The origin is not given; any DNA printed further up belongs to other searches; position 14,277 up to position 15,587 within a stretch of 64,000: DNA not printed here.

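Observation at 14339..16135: Orphan two-gene nuclease-like cassette: candidate undescribed defence or restriction-type module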

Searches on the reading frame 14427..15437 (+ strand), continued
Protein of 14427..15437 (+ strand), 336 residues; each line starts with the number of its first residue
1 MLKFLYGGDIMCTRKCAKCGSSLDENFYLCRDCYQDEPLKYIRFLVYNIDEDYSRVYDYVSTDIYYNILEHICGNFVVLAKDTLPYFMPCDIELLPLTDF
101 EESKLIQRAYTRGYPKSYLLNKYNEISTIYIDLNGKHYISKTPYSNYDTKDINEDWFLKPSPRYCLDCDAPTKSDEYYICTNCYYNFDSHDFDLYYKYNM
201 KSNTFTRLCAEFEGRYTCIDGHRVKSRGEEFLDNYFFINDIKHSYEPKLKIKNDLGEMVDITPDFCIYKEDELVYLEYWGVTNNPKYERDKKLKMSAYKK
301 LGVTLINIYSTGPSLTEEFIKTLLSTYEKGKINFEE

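Call 47: fold_search(model_id=the predicted structure, library=pdb)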
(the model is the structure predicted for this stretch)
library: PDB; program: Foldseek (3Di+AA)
matches with E <= 10: 627; with E <= 0.001: 0
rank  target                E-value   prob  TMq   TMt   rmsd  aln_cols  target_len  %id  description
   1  6p4o_F                1.3e-03  1.00  0.24  0.17   8.5       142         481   21  Complex of XPB helicase with Bax1 endonuclease from Sulfurisphaera tokodaii at 3.15 Angstroms resolution (released 2020-06-03)
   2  6p4w_B                1.3e-03  1.00  0.23  0.21   7.7       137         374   19  XPB helicase in a complex with truncated Bax1 from Sulfurisphaera tokodaii at 2.96 Angstrom resolution (released 2020-06-03)
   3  6p4w_D                2.0e-03  0.99  0.18  0.16   9.0       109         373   24  XPB helicase in a complex with truncated Bax1 from Sulfurisphaera tokodaii at 2.96 Angstrom resolution (released 2020-06-03)
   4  9dou_A                2.7e-03  1.00  0.19  0.08   7.1       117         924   14  Taeniopygia guttata R2 retrotransposon (R2Tg) initiating target-primed reverse transcription (released 2025-05-21)
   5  1y88                  3.1e-03  1.00  0.18  0.30   7.5       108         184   11  Crystal Structure of Protein of Unknown Function AF1548 (released 2004-12-21)
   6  9nl2_A                3.3e-03  0.99  0.19  0.07  10.4       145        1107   14  Structure of R2 retrotransposon protein from Platysternon megacephalum initiating target-primed reverse transcription (released 2025-06-18)
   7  8iby_C                5.2e-03  0.99  0.20  0.09  11.7       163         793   15  Structure of R2 with 5'ORF (released 2023-09-20)
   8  8gy8_A                5.6e-03  1.00  0.17  0.16   5.1        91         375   26  The structure of Bax1 from Pyrococcus furiosus (released 2023-09-27)
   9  6p4o_B                6.3e-03  0.99  0.21  0.15   9.0       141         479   20  Complex of XPB helicase with Bax1 endonuclease from Sulfurisphaera tokodaii at 3.15 Angstroms resolution (released 2020-06-03)
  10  6p4f_B                1.0e-02  0.99  0.21  0.19   6.6       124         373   22  Crystal structure of the XPB-Bax1-forked DNA ternary complex (released 2020-06-17)
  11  7ex0_A                1.3e-02  0.96  0.19  0.30   7.3       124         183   18  Crystal structure of Ebinur Lake virus cap snatching endonuclease (K108A mutant) (released 2022-01-26)
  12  4i1t                  1.3e-02  0.91  0.16  0.27   9.8       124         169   16  Crystal structure of the cap-snatching endonuclease from Pichinde virus (released 2014-02-26)
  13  6p4o_D                1.4e-02  0.99  0.23  0.17   8.6       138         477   20  Complex of XPB helicase with Bax1 endonuclease from Sulfurisphaera tokodaii at 3.15 Angstroms resolution (released 2020-06-03)
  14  7ewu_B                1.5e-02  0.94  0.18  0.30   7.5       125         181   19  Crystal structure of Ebinur Lake virus cap snatching endonuclease (WT) (released 2022-01-26)
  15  7ex6_B                1.7e-02  0.96  0.17  0.29   5.6        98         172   17  Crystal structure of Ebinur Lake virus cap snatching endonuclease in complex with inhibitor 11 (released 2022-02-16)
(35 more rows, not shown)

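Call 59: find_homologous_proteins(query=A3, max_evalue=0.00001)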
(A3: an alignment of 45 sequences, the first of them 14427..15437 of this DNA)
Query A3 (45 sequences) (336 aa, profile of the alignment): 134 proteins with E <= 0.00001 among 3698 candidates; the best 120 are listed.
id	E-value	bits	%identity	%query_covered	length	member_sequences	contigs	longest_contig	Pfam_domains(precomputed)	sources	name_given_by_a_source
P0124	2.8e-73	265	33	74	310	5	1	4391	-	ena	-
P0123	5.5e-57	211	44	97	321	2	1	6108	-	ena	-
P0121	2.0e-53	200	82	97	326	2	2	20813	-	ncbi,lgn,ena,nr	ncbi:MAG: hypothetical protein IJ400_02685 [Clostridia bacterium]|nr:hypothetical protein [Clostridi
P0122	1.7e-51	193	85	74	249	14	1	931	-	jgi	jgi:hypothetical protein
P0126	1.6e-50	190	56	53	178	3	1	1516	-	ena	-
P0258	1.7e-46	177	41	31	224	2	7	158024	-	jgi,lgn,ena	jgi:hypothetical protein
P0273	1.7e-43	167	38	33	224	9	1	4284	-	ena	-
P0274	1.9e-43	167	34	34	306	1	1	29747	-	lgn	-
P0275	2.8e-43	166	37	32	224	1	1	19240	-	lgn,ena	-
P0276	6.7e-43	165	35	29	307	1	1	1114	PF03374.20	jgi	jgi:hypothetical protein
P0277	1.1e-42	165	38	26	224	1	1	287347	-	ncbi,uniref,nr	ncbi:glycerol kinase [Litorilituus lipolyticus]|uniref:Glycerol kinase n=1 Tax=Litorilituus lipolyti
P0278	2.1e-42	164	33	33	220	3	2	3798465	-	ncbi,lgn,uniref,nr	ncbi:hypothetical protein [Christiangramia forsetii]|uniref:Glycerol kinase n=2 Tax=Christiangramia 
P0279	2.6e-42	163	32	35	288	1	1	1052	PF03374.20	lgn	-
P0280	4.1e-42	163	40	26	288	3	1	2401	PF03374.20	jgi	jgi:hypothetical protein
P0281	4.1e-42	163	38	23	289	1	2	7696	-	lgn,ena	-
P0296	9.9e-40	155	34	35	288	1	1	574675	PF03374.20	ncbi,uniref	ncbi:glycerol kinase [Catalinimonas sp. 4WD22]|uniref:glycerol kinase n=1 Tax=Catalinimonas locisali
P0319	2.6e-38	150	30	29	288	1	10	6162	PF03374.20,PF23589.3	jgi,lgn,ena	jgi:phage antirepressor YoqD-like protein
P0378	1.8e-36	144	40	27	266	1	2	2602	PF13646.13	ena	-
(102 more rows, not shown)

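Call 70: find_related_loci(query=A2, collection=viral_contigs, flank=6000)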
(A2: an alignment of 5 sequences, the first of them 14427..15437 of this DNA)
Query A2 (336 aa) in viral_contigs; peptide patterns used: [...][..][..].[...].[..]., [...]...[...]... (x = any residue, [..] = any of these).
41 stretches matched a pattern; 3 encode a relative of the query (tblastn E <= 1e-3); 3 distinct loci.
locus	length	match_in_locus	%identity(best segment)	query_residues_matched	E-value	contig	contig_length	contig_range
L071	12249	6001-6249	34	216-309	1e-12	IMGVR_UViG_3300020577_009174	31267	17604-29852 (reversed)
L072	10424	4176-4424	31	216-309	1e-10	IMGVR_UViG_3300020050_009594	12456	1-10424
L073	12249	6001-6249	31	216-309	1e-10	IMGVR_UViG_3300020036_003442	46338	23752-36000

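Call 74: find_encoding_contigs(protein=P0258, flank=7000, max_places=3)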
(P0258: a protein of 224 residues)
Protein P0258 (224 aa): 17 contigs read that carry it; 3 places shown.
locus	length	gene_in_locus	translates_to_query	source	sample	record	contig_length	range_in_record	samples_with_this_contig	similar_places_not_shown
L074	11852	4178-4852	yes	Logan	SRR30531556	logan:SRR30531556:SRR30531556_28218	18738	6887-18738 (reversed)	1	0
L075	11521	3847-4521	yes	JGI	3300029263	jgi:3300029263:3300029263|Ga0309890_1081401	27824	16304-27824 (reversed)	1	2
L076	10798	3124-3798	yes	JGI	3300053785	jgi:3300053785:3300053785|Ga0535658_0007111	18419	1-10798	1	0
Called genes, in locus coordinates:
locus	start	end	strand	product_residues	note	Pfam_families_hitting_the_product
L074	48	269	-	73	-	PF13683:rve_3, PF13333:rve_2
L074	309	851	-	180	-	PF13276:HTH_21, PF00665:rve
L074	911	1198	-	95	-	PF01527:HTH_Tnp_1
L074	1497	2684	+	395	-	-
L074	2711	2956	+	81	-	-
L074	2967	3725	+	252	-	PF00149:Metallophos, PF12850:Metallophos_2 (faint)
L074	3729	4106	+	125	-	-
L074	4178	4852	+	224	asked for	-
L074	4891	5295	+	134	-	-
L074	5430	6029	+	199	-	PF00149:Metallophos (weak)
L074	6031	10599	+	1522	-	PF00069:Pkinase, PF07714:PK_Tyr_Ser-Thr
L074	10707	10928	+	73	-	-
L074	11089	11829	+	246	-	-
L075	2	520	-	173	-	?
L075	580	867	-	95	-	PF01527:HTH_Tnp_1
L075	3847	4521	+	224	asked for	-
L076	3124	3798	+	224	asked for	-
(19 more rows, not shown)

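Call 75: find_encoding_contigs(protein=P0296, flank=7000, max_places=2)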
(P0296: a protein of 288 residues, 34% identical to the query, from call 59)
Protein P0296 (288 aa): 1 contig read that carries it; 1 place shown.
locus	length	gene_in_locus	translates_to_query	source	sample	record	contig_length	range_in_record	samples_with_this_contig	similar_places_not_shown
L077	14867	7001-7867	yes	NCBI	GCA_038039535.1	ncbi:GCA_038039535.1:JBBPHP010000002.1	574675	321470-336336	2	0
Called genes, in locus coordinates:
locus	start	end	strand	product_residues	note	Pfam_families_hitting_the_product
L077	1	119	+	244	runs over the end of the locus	PF00106:adh_short, PF13561:adh_short_C2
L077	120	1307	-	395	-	PF03786:UxuA, PF01261:AP_endonuc_2 (weak)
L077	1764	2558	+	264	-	-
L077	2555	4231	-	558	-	PF21315:FAN1_HTH, PF08774:VRR_NUC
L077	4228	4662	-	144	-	PF11026:DUF2721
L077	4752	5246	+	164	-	PF00300:His_Phos_1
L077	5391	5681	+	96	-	-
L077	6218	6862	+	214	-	-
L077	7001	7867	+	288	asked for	PF03374:ANT (faint)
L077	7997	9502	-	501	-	PF00497:SBP_bac_3, PF01464:SLT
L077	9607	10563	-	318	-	PF01699:Na_Ca_ex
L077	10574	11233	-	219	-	PF14681:UPRTase, PF00156:Pribosyltran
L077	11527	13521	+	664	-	PF12439:GDE_N, PF06202:GDE_C, PF22422:MGH1-like_GH (faint)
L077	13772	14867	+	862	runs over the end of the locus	PF11897:DUF3417, PF00343:Phosphorylase, PF28476:GlgP_C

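Call 94: search_protein_families(library=padloc, proteins=[P0296, P0319, P0258, P0277, P0128, P0131, P0138, P0123, P0124, P0378], max_evalue=0.00001)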
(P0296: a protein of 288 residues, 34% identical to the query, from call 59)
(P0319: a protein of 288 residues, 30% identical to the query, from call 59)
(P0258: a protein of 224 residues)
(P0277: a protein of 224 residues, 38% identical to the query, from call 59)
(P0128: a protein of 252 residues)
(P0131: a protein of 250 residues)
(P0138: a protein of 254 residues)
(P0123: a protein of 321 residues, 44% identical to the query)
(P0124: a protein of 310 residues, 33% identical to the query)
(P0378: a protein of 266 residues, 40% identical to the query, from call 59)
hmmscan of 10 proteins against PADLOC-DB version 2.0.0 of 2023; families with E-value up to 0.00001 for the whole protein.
P0296 (288 aa): 4 families
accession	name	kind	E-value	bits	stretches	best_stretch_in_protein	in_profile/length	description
PDLC05067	PDC-S69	-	7.8e-104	345.4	1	2-286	4-287/289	-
PDLC01150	HEAT_CxxC_PDDEXK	-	1.8e-12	45.2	1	177-283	180-287/288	HEAT_CxxC_PD-DEXK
PDLC05065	PDC-S68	-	4.8e-12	42.5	1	181-264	1101-1188/1221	-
PDLC05066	PDC-S68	-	6.1e-08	29.1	1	182-267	1096-1186/1202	-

P0319 (288 aa): 4 families
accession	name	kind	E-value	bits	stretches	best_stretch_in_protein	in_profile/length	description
PDLC05067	PDC-S69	-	1.7e-107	357.4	1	2-286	2-287/289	-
PDLC01150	HEAT_CxxC_PDDEXK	-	5.3e-13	46.9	1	176-283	179-287/288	HEAT_CxxC_PD-DEXK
PDLC05065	PDC-S68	-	3.5e-12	42.9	1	181-265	1101-1189/1221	-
PDLC05066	PDC-S68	-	6.1e-08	29.1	1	181-267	1095-1186/1202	-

P0258 (224 aa): 4 families
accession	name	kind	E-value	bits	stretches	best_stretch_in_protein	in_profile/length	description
PDLC05067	PDC-S69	-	3.6e-72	241.4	1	4-223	73-288/289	-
PDLC01150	HEAT_CxxC_PDDEXK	-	4.7e-16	56.9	1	113-218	180-286/288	HEAT_CxxC_PD-DEXK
PDLC05065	PDC-S68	-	3.6e-11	39.6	1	117-201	1101-1189/1221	-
PDLC05066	PDC-S68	-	1.7e-08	31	1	116-202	1094-1185/1202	-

P0277 (224 aa): 4 families
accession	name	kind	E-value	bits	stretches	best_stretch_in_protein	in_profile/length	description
PDLC05067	PDC-S69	-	4.7e-75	250.9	1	4-223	73-288/289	-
PDLC01150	HEAT_CxxC_PDDEXK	-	3.5e-15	54.1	1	114-216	181-284/288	HEAT_CxxC_PD-DEXK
PDLC05065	PDC-S68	-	6.6e-11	38.7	1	117-201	1101-1189/1221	-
PDLC05066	PDC-S68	-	3.4e-08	30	1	102-197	1078-1180/1202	-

P0128 (252 aa): 5 families
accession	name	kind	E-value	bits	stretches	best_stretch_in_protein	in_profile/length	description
PDLC05067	PDC-S69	-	1.4e-20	72.1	1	114-243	163-284/289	-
PDLC01150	HEAT_CxxC_PDDEXK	-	5.2e-11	40.4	1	109-244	165-288/288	HEAT_CxxC_PD-DEXK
PDLC05065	PDC-S68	-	2.5e-10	36.8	1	135-224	1103-1189/1221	-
PDLC05066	PDC-S68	-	9.6e-10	35.1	1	137-216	1099-1175/1202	-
PDLC05064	PDC-S68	-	3.3e-06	23.1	1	125-219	1129-1227/1273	-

P0131 (250 aa): 4 families
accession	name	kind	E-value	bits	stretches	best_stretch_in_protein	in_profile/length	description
PDLC05067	PDC-S69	-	2.1e-23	81.4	1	113-240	170-286/289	-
PDLC05065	PDC-S68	-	4e-11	39.4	1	126-215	1102-1185/1221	-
PDLC05066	PDC-S68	-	6.3e-11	39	1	129-225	1099-1190/1202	-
PDLC01150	HEAT_CxxC_PDDEXK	-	3.7e-09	34.3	1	124-232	183-281/288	HEAT_CxxC_PD-DEXK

P0138 (254 aa): 4 families
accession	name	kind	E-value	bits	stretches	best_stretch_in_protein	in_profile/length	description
PDLC05067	PDC-S69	-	8.1e-24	82.8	1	127-246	173-283/289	-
PDLC05065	PDC-S68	-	5.5e-12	42.3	1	134-230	1099-1190/1221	-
PDLC01150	HEAT_CxxC_PDDEXK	-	1.7e-11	42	1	136-245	184-285/288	HEAT_CxxC_PD-DEXK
PDLC05066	PDC-S68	-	5.8e-10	35.8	1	140-229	1099-1183/1202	-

P0123 (321 aa): 5 families
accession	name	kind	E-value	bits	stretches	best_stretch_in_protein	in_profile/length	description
PDLC05067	PDC-S69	-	1.9e-19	68.4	1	189-312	166-284/289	-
PDLC01150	HEAT_CxxC_PDDEXK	-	2.1e-12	44.9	1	162-312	141-287/288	HEAT_CxxC_PD-DEXK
PDLC05065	PDC-S68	-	6.7e-12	42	1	181-292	1079-1187/1221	-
PDLC05066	PDC-S68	-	1.6e-09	34.4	1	185-285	1073-1174/1202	-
PDLC05064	PDC-S68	-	3.7e-08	29.6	1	204-289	1137-1227/1273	-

P0124 (310 aa): 4 families
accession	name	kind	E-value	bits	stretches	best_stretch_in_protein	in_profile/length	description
PDLC05067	PDC-S69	-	3.8e-22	77.3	1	171-299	170-287/289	-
PDLC05065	PDC-S68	-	1.3e-13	47.7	1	183-290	1101-1200/1221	-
PDLC05066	PDC-S68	-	3e-11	40.1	1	187-283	1099-1190/1202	-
PDLC01150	HEAT_CxxC_PDDEXK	-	1.4e-07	29.1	1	183-287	184-281/288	HEAT_CxxC_PD-DEXK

P0378 (266 aa): 4 families
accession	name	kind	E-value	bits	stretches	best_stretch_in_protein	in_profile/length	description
PDLC05067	PDC-S69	-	1.3e-46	157.5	1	144-265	166-288/289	-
PDLC01150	HEAT_CxxC_PDDEXK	-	1.9e-25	87.7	2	140-260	164-286/288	HEAT_CxxC_PD-DEXK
PDLC05065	PDC-S68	-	7.1e-09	32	1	160-239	1101-1185/1221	-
PDLC05066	PDC-S68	-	5.6e-07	25.9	1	158-239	1093-1180/1202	-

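Call 98: find_related_loci(query=A2, collection=metagenome_contigs, flank=3000)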
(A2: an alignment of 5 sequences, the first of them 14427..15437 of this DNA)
Query A2 (336 aa) in metagenome_contigs; peptide patterns used: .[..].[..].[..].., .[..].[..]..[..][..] (x = any residue, [..] = any of these).
194 stretches matched a pattern; 56 encode a relative of the query (tblastn E <= 1e-3); 56 distinct loci.
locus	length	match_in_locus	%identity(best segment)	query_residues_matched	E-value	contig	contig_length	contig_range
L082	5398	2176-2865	33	108-333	1e-23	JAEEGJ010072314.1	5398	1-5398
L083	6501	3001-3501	36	165-333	9e-23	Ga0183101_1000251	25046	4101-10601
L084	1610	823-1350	38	161-336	6e-23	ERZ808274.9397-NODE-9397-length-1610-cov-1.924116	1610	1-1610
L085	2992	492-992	38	165-333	1e-22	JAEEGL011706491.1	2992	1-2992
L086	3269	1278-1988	33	108-333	1e-22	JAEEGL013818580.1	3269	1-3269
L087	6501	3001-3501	38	165-333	2e-22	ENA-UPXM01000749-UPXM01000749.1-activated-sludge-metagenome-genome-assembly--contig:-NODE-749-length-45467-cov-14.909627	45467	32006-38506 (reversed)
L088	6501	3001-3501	38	165-333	2e-22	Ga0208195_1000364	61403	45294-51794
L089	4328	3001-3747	33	93-329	2e-22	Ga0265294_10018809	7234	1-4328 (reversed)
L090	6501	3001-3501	38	165-333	4e-22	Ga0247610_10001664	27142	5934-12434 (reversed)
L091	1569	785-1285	38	165-333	3e-22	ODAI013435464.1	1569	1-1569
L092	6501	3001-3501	38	165-333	1e-21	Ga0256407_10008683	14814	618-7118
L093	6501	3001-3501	38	165-333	1e-21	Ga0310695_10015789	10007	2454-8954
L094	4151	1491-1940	39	157-309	2e-21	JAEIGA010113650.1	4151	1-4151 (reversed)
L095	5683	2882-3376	37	165-331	2e-21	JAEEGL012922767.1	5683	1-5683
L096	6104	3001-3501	36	165-333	5e-21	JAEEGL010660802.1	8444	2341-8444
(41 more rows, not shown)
